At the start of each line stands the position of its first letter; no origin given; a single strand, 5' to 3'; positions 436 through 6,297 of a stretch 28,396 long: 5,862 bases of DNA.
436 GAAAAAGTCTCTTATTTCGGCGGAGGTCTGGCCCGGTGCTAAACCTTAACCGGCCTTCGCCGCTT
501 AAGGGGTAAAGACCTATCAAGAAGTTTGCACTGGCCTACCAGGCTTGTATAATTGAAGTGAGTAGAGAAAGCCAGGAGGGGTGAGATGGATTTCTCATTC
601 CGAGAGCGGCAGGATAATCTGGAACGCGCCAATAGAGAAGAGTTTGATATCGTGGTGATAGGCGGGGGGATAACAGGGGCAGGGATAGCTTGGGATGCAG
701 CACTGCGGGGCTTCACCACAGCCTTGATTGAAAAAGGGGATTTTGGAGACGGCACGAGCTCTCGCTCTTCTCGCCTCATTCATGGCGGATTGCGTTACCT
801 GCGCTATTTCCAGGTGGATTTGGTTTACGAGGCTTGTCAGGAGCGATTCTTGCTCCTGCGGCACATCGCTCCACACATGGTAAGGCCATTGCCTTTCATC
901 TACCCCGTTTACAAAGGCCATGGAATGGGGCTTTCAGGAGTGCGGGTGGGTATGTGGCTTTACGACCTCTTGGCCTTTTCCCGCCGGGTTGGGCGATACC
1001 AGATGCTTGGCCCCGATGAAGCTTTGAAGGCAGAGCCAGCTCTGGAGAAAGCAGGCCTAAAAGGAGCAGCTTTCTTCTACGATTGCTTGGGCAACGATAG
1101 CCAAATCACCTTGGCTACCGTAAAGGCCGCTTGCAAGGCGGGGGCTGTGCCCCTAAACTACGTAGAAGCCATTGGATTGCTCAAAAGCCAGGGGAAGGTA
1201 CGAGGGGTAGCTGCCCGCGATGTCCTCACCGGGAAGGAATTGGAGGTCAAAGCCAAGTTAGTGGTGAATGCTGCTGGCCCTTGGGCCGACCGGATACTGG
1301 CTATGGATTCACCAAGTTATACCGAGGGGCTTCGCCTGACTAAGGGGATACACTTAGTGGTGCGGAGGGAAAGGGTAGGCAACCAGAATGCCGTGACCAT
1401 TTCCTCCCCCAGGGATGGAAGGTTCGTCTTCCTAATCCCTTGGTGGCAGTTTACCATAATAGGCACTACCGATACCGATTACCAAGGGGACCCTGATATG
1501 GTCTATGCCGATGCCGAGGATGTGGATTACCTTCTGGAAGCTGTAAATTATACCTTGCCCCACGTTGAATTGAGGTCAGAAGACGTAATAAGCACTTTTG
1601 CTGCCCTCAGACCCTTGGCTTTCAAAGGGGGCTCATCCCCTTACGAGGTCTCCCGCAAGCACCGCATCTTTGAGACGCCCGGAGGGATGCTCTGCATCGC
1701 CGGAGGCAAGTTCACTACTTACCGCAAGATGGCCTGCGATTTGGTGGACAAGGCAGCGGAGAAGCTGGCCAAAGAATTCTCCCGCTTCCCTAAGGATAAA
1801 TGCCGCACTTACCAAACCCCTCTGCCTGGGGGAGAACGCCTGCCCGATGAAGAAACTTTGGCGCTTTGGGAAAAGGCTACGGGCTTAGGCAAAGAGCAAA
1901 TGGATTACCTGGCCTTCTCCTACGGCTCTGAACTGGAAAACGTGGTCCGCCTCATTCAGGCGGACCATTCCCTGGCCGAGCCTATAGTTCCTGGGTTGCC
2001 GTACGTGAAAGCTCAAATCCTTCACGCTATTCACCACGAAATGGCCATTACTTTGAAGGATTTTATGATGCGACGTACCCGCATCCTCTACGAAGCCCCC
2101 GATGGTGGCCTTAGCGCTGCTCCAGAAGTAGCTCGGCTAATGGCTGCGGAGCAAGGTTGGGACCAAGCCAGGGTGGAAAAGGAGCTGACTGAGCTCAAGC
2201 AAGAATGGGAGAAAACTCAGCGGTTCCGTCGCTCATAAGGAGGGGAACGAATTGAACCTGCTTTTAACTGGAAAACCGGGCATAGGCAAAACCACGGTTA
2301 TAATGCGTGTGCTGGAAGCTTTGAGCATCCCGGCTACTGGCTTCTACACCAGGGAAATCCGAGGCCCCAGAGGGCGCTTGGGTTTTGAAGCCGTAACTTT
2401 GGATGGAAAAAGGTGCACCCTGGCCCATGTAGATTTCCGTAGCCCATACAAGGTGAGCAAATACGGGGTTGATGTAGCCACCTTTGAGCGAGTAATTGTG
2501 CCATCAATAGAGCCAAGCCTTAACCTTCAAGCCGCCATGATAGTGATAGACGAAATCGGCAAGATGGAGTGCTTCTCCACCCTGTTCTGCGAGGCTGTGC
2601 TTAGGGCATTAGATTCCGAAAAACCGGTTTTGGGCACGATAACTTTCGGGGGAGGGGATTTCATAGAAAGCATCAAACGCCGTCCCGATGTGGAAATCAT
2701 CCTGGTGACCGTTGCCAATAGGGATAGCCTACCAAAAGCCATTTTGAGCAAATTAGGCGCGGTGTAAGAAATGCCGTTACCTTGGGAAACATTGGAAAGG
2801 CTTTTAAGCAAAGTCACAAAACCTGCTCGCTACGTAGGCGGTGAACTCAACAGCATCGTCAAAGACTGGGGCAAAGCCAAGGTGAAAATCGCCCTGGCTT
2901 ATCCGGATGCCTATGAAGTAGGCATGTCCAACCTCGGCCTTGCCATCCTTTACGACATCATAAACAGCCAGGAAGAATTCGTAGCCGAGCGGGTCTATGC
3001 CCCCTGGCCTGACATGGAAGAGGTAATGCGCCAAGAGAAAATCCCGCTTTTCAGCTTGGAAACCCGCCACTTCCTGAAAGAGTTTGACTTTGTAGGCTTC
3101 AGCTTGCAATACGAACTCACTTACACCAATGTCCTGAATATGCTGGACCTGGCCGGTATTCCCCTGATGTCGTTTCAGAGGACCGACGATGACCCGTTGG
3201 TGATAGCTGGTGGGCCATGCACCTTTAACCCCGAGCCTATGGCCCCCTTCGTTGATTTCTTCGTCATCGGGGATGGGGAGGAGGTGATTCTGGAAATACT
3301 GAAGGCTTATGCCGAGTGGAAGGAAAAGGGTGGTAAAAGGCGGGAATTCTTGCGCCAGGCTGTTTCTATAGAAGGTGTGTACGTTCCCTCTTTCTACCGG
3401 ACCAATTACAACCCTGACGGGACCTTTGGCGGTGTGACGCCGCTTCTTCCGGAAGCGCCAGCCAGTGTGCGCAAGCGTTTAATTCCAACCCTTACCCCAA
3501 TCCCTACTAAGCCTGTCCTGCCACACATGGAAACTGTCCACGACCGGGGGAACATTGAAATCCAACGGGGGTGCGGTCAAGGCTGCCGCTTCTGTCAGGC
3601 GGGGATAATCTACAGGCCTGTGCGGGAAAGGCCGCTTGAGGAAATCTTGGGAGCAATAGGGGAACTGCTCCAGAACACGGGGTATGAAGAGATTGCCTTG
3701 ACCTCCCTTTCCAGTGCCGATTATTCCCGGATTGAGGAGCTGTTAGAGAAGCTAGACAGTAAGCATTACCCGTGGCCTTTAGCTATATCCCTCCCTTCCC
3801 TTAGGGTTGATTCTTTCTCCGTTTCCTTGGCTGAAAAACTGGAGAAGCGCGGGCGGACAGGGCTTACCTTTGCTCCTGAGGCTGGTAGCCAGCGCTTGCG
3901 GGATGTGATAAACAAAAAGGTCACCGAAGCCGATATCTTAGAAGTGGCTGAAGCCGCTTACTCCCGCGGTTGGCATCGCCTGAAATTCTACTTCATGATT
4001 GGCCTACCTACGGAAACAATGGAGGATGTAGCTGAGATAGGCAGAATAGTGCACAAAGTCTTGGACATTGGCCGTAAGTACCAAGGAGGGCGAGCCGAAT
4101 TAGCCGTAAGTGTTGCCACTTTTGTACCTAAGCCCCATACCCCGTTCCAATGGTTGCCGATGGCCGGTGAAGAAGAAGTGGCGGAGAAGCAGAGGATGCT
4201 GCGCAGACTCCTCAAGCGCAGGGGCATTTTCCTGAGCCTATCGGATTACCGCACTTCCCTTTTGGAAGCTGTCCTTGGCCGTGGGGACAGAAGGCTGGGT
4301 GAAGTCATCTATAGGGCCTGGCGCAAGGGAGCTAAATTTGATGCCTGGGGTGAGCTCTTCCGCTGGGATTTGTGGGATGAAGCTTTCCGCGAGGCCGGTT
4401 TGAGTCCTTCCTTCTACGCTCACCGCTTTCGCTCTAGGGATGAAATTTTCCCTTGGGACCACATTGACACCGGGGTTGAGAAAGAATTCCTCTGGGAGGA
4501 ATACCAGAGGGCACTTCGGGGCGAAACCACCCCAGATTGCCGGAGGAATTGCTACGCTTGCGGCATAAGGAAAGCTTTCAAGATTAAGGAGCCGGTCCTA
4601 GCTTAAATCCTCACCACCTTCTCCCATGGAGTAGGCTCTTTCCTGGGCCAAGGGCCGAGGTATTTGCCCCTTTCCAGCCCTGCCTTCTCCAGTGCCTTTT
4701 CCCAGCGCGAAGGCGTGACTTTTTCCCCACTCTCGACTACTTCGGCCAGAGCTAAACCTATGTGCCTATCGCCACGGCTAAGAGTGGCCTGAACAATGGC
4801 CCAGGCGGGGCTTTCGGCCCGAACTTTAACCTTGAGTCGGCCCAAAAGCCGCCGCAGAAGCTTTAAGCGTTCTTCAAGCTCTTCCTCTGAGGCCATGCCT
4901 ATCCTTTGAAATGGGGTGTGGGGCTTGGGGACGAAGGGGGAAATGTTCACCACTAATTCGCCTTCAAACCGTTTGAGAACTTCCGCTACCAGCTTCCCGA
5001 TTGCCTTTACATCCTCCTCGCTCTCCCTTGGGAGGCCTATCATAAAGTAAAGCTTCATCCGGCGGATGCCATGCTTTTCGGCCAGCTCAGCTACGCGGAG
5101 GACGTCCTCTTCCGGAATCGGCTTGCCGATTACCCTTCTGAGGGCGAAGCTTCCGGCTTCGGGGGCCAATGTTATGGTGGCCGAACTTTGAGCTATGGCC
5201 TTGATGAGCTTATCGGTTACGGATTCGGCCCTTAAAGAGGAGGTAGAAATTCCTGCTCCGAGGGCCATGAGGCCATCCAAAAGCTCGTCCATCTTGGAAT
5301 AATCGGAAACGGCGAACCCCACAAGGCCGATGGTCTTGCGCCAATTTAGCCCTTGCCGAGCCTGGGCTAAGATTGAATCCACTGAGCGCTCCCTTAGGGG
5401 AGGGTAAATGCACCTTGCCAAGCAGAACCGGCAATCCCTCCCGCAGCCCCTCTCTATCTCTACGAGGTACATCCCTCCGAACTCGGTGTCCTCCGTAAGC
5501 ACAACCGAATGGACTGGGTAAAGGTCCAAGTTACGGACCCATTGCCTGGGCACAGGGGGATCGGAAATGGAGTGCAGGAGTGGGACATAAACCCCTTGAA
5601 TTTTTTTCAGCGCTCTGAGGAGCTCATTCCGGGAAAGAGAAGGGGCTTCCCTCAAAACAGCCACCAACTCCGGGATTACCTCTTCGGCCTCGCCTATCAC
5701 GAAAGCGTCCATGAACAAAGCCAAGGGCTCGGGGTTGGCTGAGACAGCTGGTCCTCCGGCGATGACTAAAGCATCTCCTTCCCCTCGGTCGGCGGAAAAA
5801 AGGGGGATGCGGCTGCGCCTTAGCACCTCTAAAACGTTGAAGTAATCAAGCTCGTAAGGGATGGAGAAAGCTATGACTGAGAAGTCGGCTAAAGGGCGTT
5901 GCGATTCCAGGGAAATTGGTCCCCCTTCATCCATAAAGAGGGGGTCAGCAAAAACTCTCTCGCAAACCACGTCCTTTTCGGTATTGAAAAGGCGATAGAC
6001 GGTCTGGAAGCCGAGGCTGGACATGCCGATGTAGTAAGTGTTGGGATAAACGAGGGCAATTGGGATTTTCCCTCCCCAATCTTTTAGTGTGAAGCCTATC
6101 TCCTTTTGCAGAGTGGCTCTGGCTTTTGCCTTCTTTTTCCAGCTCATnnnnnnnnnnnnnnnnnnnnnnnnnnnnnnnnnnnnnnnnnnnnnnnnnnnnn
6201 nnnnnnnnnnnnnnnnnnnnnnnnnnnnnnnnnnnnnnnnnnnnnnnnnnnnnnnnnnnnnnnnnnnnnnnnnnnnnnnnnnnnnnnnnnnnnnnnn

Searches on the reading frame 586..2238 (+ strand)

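Call 5: search_protein_families(library=pfam, proteins=[window:586-2238:+], max_evalue=0.01)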
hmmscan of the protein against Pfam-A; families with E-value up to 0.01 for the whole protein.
window:586-2238:+ (550 aa): 6 families
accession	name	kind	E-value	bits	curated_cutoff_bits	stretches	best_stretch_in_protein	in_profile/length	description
PF01266.30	DAO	-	3e-53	182.1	27.9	1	21-346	1-314/353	FAD dependent oxidoreductase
PF16901.10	DAO_C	-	1.1e-31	109.8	31.4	1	406-529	1-125/126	C-terminal domain of alpha-glycerophosphate oxidase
PF00890.30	FAD_binding_2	-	4.9e-05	23.1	20.4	1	21-62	1-42/414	FAD binding domain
PF13450.12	NAD_binding_8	-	0.00068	20.3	21.9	1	24-52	1-29/68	NAD(P)-binding Rossmann-like domain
PF12831.13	FAD_oxidored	-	0.0022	17.8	27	1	21-59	1-39/416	FAD dependent oxidoreductase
PF01134.28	GIDA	-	0.0022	17.6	22.1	0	21-49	1-29/391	Glucose inhibited division protein A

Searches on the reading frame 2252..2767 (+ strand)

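Call 5: search_protein_families(library=pfam, proteins=[window:2252-2767:+], max_evalue=0.01)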
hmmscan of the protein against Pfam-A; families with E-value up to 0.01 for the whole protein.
window:2252-2767:+ (171 aa): 6 families
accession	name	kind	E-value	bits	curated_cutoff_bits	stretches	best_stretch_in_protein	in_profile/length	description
PF03266.21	NTPase_1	-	9.4e-45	152.9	23.9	1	2-165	1-168/168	NTPase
PF13401.12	AAA_22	-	0.00014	22.6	27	1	3-105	8-96/130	AAA domain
PF07728.20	AAA_5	-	0.00026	21.5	22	1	2-27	1-25/139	AAA domain (dynein-related subfamily)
PF00004.35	AAA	-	0.00059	20.7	21.2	1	3-105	1-69/131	ATPase family associated with various cellular activities (AAA)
PF13245.12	AAA_19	-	0.00068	20.3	25.1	1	3-28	14-39/134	AAA domain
PF13191.12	AAA_16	-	0.0013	19.6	32.6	1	2-27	26-51/167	AAA ATPase domain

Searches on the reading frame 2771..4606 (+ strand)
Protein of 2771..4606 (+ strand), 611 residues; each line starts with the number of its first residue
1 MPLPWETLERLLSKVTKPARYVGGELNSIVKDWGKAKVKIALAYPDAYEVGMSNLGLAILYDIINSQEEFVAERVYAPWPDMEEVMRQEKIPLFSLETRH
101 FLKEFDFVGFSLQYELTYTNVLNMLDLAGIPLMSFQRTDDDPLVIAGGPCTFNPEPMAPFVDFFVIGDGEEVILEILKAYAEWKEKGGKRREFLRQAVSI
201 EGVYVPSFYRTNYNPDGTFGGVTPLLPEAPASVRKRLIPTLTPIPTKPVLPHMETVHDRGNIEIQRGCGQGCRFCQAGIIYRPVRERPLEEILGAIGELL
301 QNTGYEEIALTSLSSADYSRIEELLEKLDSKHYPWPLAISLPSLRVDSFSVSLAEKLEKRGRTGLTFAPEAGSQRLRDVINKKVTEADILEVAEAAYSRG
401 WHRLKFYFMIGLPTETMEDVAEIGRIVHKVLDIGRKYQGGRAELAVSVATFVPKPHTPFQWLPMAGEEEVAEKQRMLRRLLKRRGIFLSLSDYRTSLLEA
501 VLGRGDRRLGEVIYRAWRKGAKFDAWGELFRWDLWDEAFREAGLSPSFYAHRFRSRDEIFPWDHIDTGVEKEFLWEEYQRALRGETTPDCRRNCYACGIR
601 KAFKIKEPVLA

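Call 5: search_protein_families(library=pfam, proteins=[window:2771-4606:+], max_evalue=0.01)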
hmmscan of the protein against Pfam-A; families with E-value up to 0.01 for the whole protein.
window:2771-4606:+ (611 aa): 3 families
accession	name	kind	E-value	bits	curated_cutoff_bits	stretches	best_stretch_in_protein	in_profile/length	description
PF19864.5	Radical_SAM_N2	-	3.1e-69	231.7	29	1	56-206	1-151/151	Radical SAM proteins, N-terminal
PF04055.27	Radical_SAM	-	2.6e-25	90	29.5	1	262-423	1-162/166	Radical SAM superfamily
PF02310.24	B12-binding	-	4.5e-05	23.7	32.1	1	104-176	51-120/121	B12 binding domain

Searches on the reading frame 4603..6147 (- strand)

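Call 5: search_protein_families(library=pfam, proteins=[window:4603-6147:-], max_evalue=0.01)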
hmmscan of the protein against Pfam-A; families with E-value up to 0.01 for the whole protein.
window:4603-6147:- (514 aa): 3 families
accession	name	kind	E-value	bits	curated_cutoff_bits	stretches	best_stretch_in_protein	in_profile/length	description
PF19864.5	Radical_SAM_N2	-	1.7e-46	157.9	29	1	46-189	1-151/151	Radical SAM proteins, N-terminal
PF04055.27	Radical_SAM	-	1.6e-18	67.9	29.5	1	231-385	3-164/166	Radical SAM superfamily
PF02310.24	B12-binding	-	0.00012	22.3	32.1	1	88-161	51-120/121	B12 binding domain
